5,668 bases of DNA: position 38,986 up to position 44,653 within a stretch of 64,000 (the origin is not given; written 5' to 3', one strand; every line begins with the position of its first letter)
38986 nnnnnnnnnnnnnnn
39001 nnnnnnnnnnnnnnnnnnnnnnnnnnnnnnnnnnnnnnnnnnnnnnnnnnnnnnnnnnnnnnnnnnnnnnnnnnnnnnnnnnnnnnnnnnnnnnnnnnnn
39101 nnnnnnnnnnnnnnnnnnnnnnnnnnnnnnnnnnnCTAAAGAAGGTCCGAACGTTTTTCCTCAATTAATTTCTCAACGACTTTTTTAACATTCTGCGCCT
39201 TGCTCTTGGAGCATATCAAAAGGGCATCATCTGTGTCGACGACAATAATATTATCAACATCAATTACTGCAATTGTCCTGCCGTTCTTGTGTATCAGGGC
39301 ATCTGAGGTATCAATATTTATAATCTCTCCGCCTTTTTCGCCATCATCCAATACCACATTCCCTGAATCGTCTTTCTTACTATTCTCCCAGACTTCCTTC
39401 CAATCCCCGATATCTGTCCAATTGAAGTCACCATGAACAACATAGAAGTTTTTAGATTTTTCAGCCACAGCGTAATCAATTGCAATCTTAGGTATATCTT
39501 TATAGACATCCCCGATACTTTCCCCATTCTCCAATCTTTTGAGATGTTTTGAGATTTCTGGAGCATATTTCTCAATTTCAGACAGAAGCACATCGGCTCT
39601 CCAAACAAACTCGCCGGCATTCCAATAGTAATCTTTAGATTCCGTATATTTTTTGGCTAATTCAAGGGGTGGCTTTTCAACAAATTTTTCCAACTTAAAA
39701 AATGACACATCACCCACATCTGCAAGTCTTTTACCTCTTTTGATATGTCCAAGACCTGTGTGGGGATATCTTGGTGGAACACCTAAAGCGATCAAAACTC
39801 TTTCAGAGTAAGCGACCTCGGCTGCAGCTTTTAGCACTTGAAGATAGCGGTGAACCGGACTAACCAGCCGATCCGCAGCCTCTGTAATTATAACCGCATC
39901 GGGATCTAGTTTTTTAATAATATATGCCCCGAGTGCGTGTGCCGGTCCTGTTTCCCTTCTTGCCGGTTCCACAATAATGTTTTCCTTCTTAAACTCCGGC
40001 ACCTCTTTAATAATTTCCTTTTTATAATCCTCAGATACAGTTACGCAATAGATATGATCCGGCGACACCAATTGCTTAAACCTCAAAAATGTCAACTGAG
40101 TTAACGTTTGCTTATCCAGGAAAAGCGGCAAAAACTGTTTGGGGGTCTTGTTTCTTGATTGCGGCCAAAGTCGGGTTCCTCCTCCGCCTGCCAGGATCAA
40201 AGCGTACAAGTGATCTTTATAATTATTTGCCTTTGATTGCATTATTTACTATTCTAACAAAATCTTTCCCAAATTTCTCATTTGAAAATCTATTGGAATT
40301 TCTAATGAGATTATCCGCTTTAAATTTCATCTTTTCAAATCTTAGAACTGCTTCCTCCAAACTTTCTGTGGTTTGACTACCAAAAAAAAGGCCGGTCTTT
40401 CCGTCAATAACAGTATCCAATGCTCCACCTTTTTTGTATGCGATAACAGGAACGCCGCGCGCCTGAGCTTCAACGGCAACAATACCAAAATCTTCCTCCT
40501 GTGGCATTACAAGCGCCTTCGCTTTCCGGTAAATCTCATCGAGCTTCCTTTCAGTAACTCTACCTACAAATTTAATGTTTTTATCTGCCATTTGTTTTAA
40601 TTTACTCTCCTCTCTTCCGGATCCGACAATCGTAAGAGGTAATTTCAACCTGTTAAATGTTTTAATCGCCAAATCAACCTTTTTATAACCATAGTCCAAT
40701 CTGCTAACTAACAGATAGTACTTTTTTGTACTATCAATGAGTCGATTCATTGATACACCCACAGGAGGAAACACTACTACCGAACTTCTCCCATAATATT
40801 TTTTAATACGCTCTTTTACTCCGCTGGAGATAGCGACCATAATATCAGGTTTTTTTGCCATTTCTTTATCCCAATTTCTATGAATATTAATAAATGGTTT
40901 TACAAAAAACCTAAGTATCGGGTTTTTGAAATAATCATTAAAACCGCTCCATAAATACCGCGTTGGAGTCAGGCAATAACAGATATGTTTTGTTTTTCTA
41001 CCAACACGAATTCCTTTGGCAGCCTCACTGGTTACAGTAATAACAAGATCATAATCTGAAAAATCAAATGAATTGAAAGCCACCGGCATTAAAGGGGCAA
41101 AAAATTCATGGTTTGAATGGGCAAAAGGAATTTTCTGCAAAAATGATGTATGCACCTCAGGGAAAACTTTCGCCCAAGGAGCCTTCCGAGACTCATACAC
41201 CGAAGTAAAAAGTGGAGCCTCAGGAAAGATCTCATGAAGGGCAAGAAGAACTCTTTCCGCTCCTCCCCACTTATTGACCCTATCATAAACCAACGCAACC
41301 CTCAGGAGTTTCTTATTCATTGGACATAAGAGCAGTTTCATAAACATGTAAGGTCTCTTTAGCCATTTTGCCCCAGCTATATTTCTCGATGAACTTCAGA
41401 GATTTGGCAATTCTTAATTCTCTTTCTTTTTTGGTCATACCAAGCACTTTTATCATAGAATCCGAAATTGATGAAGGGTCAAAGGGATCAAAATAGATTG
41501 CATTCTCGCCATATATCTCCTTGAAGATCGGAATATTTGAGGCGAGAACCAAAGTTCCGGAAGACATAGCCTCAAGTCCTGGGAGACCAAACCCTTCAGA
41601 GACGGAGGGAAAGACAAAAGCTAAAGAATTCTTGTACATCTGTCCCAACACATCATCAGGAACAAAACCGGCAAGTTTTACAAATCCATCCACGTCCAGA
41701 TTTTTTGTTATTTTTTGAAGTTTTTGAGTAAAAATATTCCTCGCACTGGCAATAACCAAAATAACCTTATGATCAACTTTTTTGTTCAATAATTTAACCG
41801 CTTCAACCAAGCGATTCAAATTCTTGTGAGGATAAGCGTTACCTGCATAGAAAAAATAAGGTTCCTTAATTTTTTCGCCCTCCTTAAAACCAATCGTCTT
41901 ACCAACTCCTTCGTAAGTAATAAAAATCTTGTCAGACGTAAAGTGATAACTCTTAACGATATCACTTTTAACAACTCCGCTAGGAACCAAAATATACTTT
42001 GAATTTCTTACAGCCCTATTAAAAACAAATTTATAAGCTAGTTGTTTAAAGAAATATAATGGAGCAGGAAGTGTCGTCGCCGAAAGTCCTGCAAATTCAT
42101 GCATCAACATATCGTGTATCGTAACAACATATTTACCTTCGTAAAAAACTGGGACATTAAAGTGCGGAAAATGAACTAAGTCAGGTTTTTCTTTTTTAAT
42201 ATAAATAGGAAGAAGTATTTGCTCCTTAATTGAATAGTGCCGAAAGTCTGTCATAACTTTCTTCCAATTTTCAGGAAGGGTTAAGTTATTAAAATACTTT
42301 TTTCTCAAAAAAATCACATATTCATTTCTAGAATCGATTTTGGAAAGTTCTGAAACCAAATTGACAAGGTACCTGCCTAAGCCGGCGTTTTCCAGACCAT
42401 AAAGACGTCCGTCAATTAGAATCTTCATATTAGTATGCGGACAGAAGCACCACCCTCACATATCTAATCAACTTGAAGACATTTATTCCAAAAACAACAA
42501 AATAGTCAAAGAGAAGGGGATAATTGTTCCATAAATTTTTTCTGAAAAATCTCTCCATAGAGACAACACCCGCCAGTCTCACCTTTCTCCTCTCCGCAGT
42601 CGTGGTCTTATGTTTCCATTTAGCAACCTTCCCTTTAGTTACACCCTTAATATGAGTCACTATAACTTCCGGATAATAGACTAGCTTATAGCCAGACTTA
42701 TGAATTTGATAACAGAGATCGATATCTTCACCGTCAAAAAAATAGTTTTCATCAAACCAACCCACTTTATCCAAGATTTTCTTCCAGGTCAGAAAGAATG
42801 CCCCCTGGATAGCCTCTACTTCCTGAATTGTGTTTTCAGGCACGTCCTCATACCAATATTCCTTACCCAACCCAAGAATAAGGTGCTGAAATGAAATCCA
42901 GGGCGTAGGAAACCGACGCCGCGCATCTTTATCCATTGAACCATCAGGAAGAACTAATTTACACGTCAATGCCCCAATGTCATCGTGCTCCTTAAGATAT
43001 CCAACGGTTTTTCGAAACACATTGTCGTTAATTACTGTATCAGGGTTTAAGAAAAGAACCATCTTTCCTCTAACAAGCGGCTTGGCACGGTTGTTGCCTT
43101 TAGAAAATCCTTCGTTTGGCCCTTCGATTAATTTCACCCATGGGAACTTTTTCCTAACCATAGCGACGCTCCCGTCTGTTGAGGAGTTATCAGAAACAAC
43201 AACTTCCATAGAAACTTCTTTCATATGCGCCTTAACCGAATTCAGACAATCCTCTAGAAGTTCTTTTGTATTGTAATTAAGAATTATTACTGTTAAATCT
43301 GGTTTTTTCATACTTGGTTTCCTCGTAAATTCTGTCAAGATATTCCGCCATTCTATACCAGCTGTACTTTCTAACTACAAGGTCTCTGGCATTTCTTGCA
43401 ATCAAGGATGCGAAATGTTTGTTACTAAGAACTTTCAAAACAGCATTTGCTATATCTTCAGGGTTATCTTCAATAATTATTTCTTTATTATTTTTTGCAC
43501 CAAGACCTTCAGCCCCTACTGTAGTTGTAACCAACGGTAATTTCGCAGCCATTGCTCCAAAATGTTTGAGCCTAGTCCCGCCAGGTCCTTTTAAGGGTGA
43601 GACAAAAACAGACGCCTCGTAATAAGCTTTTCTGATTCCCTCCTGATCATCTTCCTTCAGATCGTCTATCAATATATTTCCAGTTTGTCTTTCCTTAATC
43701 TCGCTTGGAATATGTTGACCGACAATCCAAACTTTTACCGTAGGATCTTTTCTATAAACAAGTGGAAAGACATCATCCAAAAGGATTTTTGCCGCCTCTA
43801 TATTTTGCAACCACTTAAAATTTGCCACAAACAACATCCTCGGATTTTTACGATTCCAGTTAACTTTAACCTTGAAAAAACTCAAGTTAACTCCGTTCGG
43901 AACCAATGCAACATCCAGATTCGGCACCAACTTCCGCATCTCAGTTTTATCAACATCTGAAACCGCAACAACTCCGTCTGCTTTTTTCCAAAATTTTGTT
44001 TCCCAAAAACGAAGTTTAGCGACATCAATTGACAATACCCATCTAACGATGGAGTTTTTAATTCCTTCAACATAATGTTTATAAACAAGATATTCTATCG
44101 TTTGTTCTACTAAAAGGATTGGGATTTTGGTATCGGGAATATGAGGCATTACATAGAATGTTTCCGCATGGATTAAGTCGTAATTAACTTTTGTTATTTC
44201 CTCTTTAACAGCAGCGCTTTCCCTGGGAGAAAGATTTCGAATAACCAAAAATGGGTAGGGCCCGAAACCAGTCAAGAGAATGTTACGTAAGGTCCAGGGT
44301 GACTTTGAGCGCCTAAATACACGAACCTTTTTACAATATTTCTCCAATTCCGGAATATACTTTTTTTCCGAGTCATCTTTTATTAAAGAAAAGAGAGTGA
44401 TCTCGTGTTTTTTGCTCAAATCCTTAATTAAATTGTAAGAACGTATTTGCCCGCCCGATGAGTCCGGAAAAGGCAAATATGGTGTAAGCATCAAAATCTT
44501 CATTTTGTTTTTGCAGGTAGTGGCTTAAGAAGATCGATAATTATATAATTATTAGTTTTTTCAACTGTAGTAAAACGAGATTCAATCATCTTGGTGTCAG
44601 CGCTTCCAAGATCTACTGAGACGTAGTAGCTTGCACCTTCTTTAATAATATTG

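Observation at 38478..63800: About 25-kb contiguous glycan-assembly island with the full logic of a lipid-linked, extracytoplasmic glycosylation system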

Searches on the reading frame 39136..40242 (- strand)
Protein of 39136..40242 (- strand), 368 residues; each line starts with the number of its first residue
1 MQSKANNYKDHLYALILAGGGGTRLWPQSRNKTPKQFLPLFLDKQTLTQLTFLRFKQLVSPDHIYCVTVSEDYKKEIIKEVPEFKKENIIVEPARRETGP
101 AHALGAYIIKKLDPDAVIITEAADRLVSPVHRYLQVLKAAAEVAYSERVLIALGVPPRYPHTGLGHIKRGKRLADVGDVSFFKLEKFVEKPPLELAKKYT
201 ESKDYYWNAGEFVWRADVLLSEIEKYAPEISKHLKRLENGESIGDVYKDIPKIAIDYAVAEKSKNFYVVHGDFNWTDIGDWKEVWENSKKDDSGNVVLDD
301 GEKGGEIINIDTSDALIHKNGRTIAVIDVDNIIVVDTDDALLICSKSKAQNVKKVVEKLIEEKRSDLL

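Call 3: search_protein_families(library=pfam, proteins=[window:39136-40242:-], max_evalue=0.01)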
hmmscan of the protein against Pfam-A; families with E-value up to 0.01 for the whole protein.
window:39136-40242:- (368 aa): 3 families
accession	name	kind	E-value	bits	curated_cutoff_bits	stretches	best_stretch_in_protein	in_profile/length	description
PF00483.29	NTP_transferase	-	4.8e-30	105.4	21.2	1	14-292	2-243/245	Nucleotidyl transferase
PF22640.1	ManC_GMP_beta-helix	-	1.7e-16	60.3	27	1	305-359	1-55/55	MannoseP isomerase/GMP-like beta-helix domain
PF12804.13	NTP_transf_3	-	4.4e-05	24.1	27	1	14-120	1-92/160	MobA-like NTP transferase domain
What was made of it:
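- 39136..40242 (-): ManC: mannose-1-phosphate guanylyltransferase without a PMI domain (368 aa). Pfam NTP_transferase 105 bits plus ManC_GMP_beta-helix 60 bits (call 3).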

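Call 10: search_protein_families(library=ncbifam, proteins=[window:39136-40242:-], max_evalue=0.001)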
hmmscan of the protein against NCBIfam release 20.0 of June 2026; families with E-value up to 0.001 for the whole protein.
window:39136-40242:- (368 aa): 4 families
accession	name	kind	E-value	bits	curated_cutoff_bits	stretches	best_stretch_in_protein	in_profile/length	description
TIGR01479.1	GMP_PMI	equivalog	2.4e-83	280.5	372.95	1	13-366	2-352/467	mannose-1-phosphate guanylyltransferase/mannose-6-phosphate isomerase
NF012004.0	PRK15460.1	equivalog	1.6e-63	215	859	1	10-364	4-360/478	mannose-1-phosphate guanyltransferase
TIGR03992.1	Arch_glmU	subfamily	2.5e-06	26.6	292.1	1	13-121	2-104/393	bifunctional sugar-1-phosphate nucleotidylyltransferase/acetyltransferase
NF001183.0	PRK00155.1-3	subfamily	1.8e-05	24.1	166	1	13-126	3-115/237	D-ribitol-5-phosphate cytidylyltransferase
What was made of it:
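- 39136..40242 (-): NCBIfam GMP_PMI 280 bits over model positions 2-352 of 467 (call 10).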

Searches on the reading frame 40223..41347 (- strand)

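Call 3: search_protein_families(library=pfam, proteins=[window:40223-41347:-], max_evalue=0.01)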
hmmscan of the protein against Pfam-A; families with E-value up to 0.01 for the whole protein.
window:40223-41347:- (374 aa): 4 families
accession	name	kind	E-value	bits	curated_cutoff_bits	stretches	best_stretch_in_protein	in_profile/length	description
PF00534.26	Glycos_transf_1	-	3.1e-30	105.4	26.4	1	203-351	10-169/172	Glycosyl transferases group 1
PF13692.12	Glyco_trans_1_4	-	2.9e-24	86.4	27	1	209-336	2-138/142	Glycosyl transferases group 1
PF20706.3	GT4-conflict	-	6.5e-09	35.7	26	1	160-313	140-320/385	Family 4 Glycosyltransferase in conflict systems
PF13439.12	Glyco_transf_4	-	0.0003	21.3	28.5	1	27-195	1-164/170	Glycosyltransferase Family 4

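Call 51: search_protein_families(library=ncbifam, proteins=[window:40223-41347:-], max_evalue=0.00001)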
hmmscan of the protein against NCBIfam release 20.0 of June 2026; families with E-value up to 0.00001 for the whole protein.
window:40223-41347:- (374 aa): 18 families
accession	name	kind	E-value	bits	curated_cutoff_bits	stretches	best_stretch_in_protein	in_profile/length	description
TIGR03449.1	mycothiol_MshA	equivalog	2.3e-13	49.8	462.5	1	255-339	283-368/406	D-inositol-3-phosphate glycosyltransferase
NF041010.1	glycosy_Agl16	equivalog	2.7e-13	49.5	575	1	159-355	126-332/352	glycosylation protein Agl16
TIGR03999.1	thiol_BshA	equivalog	2.5e-11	43.1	273.7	1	229-361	219-359/375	N-acetyl-alpha-D-glucosaminyl L-malate synthase BshA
TIGR04047.1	MSMEG_0565_glyc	hypoth_equivalog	7e-10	38.5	259.85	1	257-336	258-337/373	MSMEG_0565 family glycosyltransferase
NF007396.0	PRK09922.1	equivalog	7.1e-10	38.3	385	1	161-369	128-357/361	lipopolysaccharide 1,6-galactosyltransferase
TIGR04157.1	glyco_rSAM_CFB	subfamily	8.9e-10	38.1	400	1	206-321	225-347/406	TIGR04157 family glycosyltransferase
TIGR03088.1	stp2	hypoth_equivalog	1.4e-09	37.5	409.05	1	234-361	228-359/374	TIGR03088 family PEP-CTERM/XrtA system glycosyltransferase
TIGR04063.1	stp3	hypoth_equivalog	1.8e-09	37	442.05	1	219-357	223-377/397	TIGR04063 family PEP-CTERM/XrtA system glycosyltransferase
TIGR02149.1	glgA_Coryne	subfamily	3.1e-09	36.5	302.4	1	255-328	262-337/391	glycogen synthase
NF041876.1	EPS_EpsE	equivalog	5.6e-09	35.7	400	1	253-358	273-379/389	exopolysaccharide biosynthesis GT4 family glycosyltransferase EpsE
NF001901.0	PRK00654.1-5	equivalog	7.7e-09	34.5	649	1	205-339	313-455/502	glycogen synthase GlgA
NF053787.1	GlcN_PG_synth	equivalog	1.6e-08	33.8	480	1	222-338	210-324/361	N-acetylglucosaminyl phosphatidylglycerol synthase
NF047684.1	TeichurnBiosyTuaC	equivalog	2e-08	33.6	550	1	208-347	219-361/391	teichuronic acid biosynthesis protein TuaC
NF012028.0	PRK15484.1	subfamily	3.5e-08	33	618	1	255-337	256-341/380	lipopolysaccharide N-acetylglucosaminyltransferase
TIGR02095.1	glgA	subfamily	4.8e-08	32.1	328.45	1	209-337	295-438/477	glycogen/starch synthase, ADP-glucose type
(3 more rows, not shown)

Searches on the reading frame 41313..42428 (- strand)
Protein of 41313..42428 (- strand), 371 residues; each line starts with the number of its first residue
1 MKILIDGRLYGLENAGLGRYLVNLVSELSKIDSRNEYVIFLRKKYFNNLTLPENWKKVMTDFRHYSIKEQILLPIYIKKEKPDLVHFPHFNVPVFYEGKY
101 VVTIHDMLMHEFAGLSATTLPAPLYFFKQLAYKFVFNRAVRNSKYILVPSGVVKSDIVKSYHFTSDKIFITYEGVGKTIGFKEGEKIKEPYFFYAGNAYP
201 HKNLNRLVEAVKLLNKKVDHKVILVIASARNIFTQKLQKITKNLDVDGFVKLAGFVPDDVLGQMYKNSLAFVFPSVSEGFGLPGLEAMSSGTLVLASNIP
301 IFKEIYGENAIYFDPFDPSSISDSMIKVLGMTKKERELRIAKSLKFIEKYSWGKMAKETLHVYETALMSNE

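Call 3: search_protein_families(library=pfam, proteins=[window:41313-42428:-], max_evalue=0.01)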
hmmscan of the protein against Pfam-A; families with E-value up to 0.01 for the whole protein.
window:41313-42428:- (371 aa): 5 families
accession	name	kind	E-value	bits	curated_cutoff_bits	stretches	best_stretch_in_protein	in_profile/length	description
PF00534.26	Glycos_transf_1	-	6.9e-29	101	26.4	1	181-338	7-165/172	Glycosyl transferases group 1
PF13692.12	Glyco_trans_1_4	-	1e-22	81.3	27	1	190-329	2-140/142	Glycosyl transferases group 1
PF13439.12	Glyco_transf_4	-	4e-08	33.9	28.5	1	16-175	3-166/170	Glycosyltransferase Family 4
PF20706.3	GT4-conflict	-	2.3e-06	27.3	26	1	193-297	201-311/385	Family 4 Glycosyltransferase in conflict systems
PF00982.27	Glyco_transf_20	-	0.0048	16.1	32.5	1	305-358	413-466/473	Glycosyltransferase family 20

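Call 51: search_protein_families(library=ncbifam, proteins=[window:41313-42428:-], max_evalue=0.00001)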
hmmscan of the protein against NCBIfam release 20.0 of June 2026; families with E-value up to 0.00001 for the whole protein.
window:41313-42428:- (371 aa): 21 families
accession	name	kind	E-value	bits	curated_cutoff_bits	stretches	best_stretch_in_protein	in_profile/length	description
TIGR04047.1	MSMEG_0565_glyc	hypoth_equivalog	9.5e-26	90.7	259.85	1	189-364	193-372/373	MSMEG_0565 family glycosyltransferase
NF038295.1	EPS_HpsP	equivalog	6.1e-16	58.4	550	1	186-365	204-386/388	hormogonium polysaccharide biosynthesis glycosyltransferase HpsP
TIGR02149.1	glgA_Coryne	subfamily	1.2e-15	57.5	302.4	1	138-365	140-389/391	glycogen synthase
TIGR03449.1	mycothiol_MshA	equivalog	4.2e-14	52.3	462.5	1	192-368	223-405/406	D-inositol-3-phosphate glycosyltransferase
TIGR04063.1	stp3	hypoth_equivalog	1.5e-11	43.8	442.05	1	193-366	217-395/397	TIGR04063 family PEP-CTERM/XrtA system glycosyltransferase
NF053513.1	Gtran_IagA_BgsA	equivalog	2.3e-11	43.3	460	1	209-366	178-331/333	LTA glycolipid anchor biosynthesis glycosyltransferase, IagA/BgsA family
NF041876.1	EPS_EpsE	equivalog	2.4e-11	43.5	400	1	195-356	220-386/389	exopolysaccharide biosynthesis GT4 family glycosyltransferase EpsE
NF041010.1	glycosy_Agl16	equivalog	5.5e-11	41.9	575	1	133-365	124-350/352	glycosylation protein Agl16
NF012028.0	PRK15484.1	subfamily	3.2e-10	39.6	618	1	191-358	195-370/380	lipopolysaccharide N-acetylglucosaminyltransferase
NF038255.1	exopoly_VpsD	equivalog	1.5e-09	37.3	300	1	200-308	214-323/381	VpsD family glycosyltransferase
TIGR03999.1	thiol_BshA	equivalog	2.5e-09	36.6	273.7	1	192-366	202-373/375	N-acetyl-alpha-D-glucosaminyl L-malate synthase BshA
TIGR03088.1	stp2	hypoth_equivalog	5e-09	35.7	409.05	1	196-367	201-374/374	TIGR03088 family PEP-CTERM/XrtA system glycosyltransferase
NF046071.1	B1-4RhmsylTfaseCps2T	equivalog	7e-09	35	500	1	182-358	205-379/384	beta 1-4 rhamnosyltransferase Cps2T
NF007396.0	PRK09922.1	equivalog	6.9e-08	31.7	385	1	141-306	134-299/361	lipopolysaccharide 1,6-galactosyltransferase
NF049988.1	MGlcDAGSynMgs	equivalog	3.8e-07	29.8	400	1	141-370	174-391/398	alpha-monoglucosyldiacylglycerol synthase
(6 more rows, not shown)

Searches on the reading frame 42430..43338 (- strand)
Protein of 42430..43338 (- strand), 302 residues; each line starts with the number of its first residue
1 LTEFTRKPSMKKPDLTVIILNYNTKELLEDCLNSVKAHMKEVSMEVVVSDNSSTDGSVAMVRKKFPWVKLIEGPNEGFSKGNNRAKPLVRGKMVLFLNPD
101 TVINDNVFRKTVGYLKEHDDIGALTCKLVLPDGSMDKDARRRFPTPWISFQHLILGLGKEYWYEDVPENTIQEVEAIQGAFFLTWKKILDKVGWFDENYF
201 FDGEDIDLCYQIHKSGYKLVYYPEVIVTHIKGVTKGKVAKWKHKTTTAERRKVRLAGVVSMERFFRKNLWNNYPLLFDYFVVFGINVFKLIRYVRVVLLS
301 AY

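Call 3: search_protein_families(library=pfam, proteins=[window:42430-43338:-], max_evalue=0.01)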
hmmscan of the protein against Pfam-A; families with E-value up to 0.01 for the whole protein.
window:42430-43338:- (302 aa): 4 families
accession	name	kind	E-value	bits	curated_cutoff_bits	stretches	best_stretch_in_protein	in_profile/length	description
PF13641.12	Glyco_tranf_2_3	-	2.7e-20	73.8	27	1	13-237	1-219/230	Glycosyltransferase like family 2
PF00535.33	Glycos_transf_2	-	3.1e-17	63.5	23.3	1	16-127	1-115/168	Glycosyl transferase family 2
PF13632.12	Glyco_trans_2_3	-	5.2e-08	33.4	27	1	94-287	2-182/198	Glycosyl transferase family group 2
PF13712.12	Glyco_tranf_2_5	-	0.00013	22.2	27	1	80-232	43-192/210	Glycosyltransferase like family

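Call 10: search_protein_families(library=ncbifam, proteins=[window:42430-43338:-], max_evalue=0.001)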
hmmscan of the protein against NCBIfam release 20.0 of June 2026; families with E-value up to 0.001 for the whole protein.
window:42430-43338:- (302 aa): 15 families
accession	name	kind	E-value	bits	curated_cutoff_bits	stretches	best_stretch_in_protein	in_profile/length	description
NF041875.1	EPS_EpsD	equivalog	8.1e-15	55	370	1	15-242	1-217/325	exopolysaccharide biosynthesis glycosyltransferase EpsD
TIGR03111.1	glyc2_xrt_Gpos1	hypoth_equivalog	2.1e-13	49.9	363.95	1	7-221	43-257/439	TIGR03111 family XrtG-associated glycosyltransferase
NF007482.0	PRK10073.1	equivalog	3.1e-13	49.4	423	1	11-127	4-121/334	glycosyltransferase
TIGR03965.1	mycofact_glyco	equivalog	2.1e-12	46.6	280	1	11-231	72-282/467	mycofactocin biosynthesis glycosyltransferase MftF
NF038302.1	EPS_HpsE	equivalog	4.8e-12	45.5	300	1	14-127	2-123/307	hormogonium polysaccharide biosynthesis glycosyltransferase HpsE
TIGR01556.1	rhamnosyltran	subfamily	6.8e-12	45.2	200.55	1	31-240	9-211/281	rhamnosyltransferase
TIGR03937.1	PgaC_IcaA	equivalog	1e-11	44.5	422.3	1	6-125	38-160/407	poly-beta-1,6-N-acetyl-D-glucosamine synthase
TIGR04283.1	glyco_like_mftF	equivalog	3.5e-11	43.1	182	1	15-126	1-109/221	TIGR04283 family arsenosugar biosynthesis glycosyltransferase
NF038299.1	EPS_HpsN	equivalog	1.3e-08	34.2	425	1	14-236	2-227/317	hormogonium polysaccharide biosynthesis glycosyltransferase HpsN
TIGR04195.1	S_glycosyl_SunS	equivalog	2.8e-08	33.1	350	1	11-106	55-147/421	SunS family peptide S-glycosyltransferase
TIGR04242.1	nodulat_NodC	equivalog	1.7e-06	27.3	550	1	8-129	43-169/395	chitooligosaccharide synthase NodC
NF050050.1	ProtGlycPglI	equivalog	2.4e-06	27.2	500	1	13-110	2-103/306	GalNAc(5)-diNAcBac-PP-undecaprenol beta-1,3-glucosyltransferase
NF047683.1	TeichurnBiosyTuaG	equivalog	3.6e-06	26.8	400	1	11-125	4-121/252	teichuronic acid biosynthesis protein TuaG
TIGR04009.1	wcaE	equivalog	0.00061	19.1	369.2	0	19-136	7-127/248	colanic acid biosynthesis glycosyltransferase WcaE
NF045692.1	OglycostaseCruG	equivalog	0.00063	18.8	600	0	15-64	43-91/386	2'-O-glycosyltransferase CruG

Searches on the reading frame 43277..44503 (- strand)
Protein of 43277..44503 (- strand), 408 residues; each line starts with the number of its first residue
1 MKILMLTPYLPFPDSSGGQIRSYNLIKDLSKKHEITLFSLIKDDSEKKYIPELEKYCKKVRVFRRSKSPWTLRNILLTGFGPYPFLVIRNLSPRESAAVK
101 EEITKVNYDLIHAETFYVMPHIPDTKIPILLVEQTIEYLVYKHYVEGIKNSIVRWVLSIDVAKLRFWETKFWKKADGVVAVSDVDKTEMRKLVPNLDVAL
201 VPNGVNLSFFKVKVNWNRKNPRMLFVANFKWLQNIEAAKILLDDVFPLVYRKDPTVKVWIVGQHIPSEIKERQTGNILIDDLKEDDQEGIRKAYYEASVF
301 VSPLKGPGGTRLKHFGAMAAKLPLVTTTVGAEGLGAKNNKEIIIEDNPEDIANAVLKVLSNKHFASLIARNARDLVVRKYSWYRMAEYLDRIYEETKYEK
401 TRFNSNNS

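Call 3: search_protein_families(library=pfam, proteins=[window:43277-44503:-], max_evalue=0.01)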
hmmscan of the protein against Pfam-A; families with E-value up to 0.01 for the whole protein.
window:43277-44503:- (408 aa): 4 families
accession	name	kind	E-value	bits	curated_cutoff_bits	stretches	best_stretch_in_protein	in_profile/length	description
PF13692.12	Glyco_trans_1_4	-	1.5e-18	67.9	27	1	221-361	2-142/142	Glycosyl transferases group 1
PF13439.12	Glyco_transf_4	-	2.3e-12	47.7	28.5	1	17-208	3-169/170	Glycosyltransferase Family 4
PF00534.26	Glycos_transf_1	-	1.9e-07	31.2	26.4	1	211-373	6-170/172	Glycosyl transferases group 1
PF13524.12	Glyco_trans_1_2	-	2.8e-05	24.6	25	1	292-389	42-142/144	Glycosyl transferase-like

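Call 16: search_protein_families(library=ncbifam, proteins=[window:43277-44503:-], max_evalue=0.01)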
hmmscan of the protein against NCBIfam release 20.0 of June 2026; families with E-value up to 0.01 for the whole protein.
window:43277-44503:- (408 aa): 13 families
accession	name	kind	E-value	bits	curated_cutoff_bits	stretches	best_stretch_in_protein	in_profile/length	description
TIGR03087.1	stp1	hypoth_equivalog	4.8e-44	151.1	316.65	1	3-394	1-395/397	TIGR03087 family PEP-CTERM/XrtA system glycosyltransferase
TIGR03088.1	stp2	hypoth_equivalog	4.6e-09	35.8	409.05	1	193-395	157-372/374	TIGR03088 family PEP-CTERM/XrtA system glycosyltransferase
NF041010.1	glycosy_Agl16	equivalog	1.6e-08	33.9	575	1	166-230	125-189/352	glycosylation protein Agl16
TIGR02149.1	glgA_Coryne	subfamily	6.9e-08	32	302.4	1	168-395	138-389/391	glycogen synthase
TIGR04047.1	MSMEG_0565_glyc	hypoth_equivalog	3.2e-07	29.8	259.85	1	160-218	124-181/373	MSMEG_0565 family glycosyltransferase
NF047684.1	TeichurnBiosyTuaC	equivalog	3.6e-07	29.5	550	1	171-396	161-389/391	teichuronic acid biosynthesis protein TuaC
NF041876.1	EPS_EpsE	equivalog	1.4e-06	27.8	400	1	197-389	187-389/389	exopolysaccharide biosynthesis GT4 family glycosyltransferase EpsE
TIGR04063.1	stp3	hypoth_equivalog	1.5e-05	24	442.05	1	310-395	307-394/397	TIGR04063 family PEP-CTERM/XrtA system glycosyltransferase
NF012028.0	PRK15484.1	subfamily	0.00011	21.5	618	0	348-391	331-373/380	lipopolysaccharide N-acetylglucosaminyltransferase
NF053787.1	GlcN_PG_synth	equivalog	0.00046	19.1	480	1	316-395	280-358/361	N-acetylglucosaminyl phosphatidylglycerol synthase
NF053513.1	Gtran_IagA_BgsA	equivalog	0.0028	16.7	460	0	106-215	42-146/333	LTA glycolipid anchor biosynthesis glycosyltransferase, IagA/BgsA family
TIGR03999.1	thiol_BshA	equivalog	0.0055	15.7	273.7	0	173-395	143-372/375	N-acetyl-alpha-D-glucosaminyl L-malate synthase BshA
TIGR02472.1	sucr_P_syn_N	equivalog_domain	0.0057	15.5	576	0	291-390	335-436/439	sucrose-phosphate synthase, putative, glycosyltransferase domain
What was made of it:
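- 40223..44503 (-): GT4c (43277-44503, core), GT2a (42430-43338), GT4b (41313-42428), GT4a (40223-41347, core). GT4c resembles TIGR03087 stp1 at 151 bits, below cutoff (call 16).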
